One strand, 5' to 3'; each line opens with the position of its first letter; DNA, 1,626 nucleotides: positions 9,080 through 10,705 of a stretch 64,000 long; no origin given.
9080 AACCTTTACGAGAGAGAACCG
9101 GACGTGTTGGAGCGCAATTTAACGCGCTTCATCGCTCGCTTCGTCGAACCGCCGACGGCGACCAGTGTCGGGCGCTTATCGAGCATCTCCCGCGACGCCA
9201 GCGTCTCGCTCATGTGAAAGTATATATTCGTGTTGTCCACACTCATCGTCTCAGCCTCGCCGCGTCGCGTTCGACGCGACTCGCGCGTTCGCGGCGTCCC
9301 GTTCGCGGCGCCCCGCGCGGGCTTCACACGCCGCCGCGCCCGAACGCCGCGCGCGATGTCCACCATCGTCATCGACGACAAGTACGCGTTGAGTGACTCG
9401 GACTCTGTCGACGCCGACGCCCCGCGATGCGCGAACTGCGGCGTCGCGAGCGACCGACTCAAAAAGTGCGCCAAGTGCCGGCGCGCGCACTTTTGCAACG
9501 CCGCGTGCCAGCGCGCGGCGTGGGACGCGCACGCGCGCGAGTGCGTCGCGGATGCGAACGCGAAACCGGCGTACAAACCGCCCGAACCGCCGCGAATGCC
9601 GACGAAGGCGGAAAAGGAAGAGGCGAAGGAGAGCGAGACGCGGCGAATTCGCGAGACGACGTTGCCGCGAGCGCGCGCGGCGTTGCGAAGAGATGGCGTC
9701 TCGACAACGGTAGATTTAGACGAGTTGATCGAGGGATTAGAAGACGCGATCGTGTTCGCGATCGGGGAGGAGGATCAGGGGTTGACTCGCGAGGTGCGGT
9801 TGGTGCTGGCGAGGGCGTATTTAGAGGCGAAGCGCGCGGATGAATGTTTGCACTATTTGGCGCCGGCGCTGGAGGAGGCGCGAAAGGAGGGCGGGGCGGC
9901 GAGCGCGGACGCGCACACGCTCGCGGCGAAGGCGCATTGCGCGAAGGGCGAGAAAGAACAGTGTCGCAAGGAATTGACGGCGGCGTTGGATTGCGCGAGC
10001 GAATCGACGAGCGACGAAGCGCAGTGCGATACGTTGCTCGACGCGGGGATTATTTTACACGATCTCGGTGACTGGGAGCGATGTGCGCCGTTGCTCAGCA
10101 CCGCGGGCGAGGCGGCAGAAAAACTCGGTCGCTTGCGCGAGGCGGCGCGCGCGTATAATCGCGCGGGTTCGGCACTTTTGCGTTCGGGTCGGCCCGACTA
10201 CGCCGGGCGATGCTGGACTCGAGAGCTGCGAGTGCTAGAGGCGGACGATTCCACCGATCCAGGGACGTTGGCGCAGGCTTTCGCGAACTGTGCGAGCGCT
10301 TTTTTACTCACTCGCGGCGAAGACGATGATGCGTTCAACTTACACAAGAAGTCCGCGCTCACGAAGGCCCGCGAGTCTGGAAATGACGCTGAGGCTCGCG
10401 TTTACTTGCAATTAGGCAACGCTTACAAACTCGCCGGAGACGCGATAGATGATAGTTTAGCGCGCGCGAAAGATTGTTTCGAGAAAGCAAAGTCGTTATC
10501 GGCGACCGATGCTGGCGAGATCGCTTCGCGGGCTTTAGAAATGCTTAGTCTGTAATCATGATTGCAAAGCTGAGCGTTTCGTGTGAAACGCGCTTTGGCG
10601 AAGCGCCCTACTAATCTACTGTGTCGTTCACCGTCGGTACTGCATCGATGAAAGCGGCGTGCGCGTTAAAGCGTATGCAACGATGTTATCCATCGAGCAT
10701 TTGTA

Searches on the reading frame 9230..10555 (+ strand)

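Call 57: search_protein_families(library=pfam, proteins=[window:9230-10555:+], max_evalue=0.0001)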
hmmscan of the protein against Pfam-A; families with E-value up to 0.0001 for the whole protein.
window:9230-10555:+ (441 aa): 3 families
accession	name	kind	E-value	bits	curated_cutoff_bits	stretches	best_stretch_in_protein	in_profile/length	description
PF01753.24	zf-MYND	-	1.9e-08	34.7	22.7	1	67-105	1-39/39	MYND finger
PF13424.12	TPR_12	-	3.5e-07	30.8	30.1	0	305-375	2-71/77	Tetratricopeptide repeat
PF07719.23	TPR_2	-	1.6e-05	25.1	27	0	288-312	3-27/34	Tetratricopeptide repeat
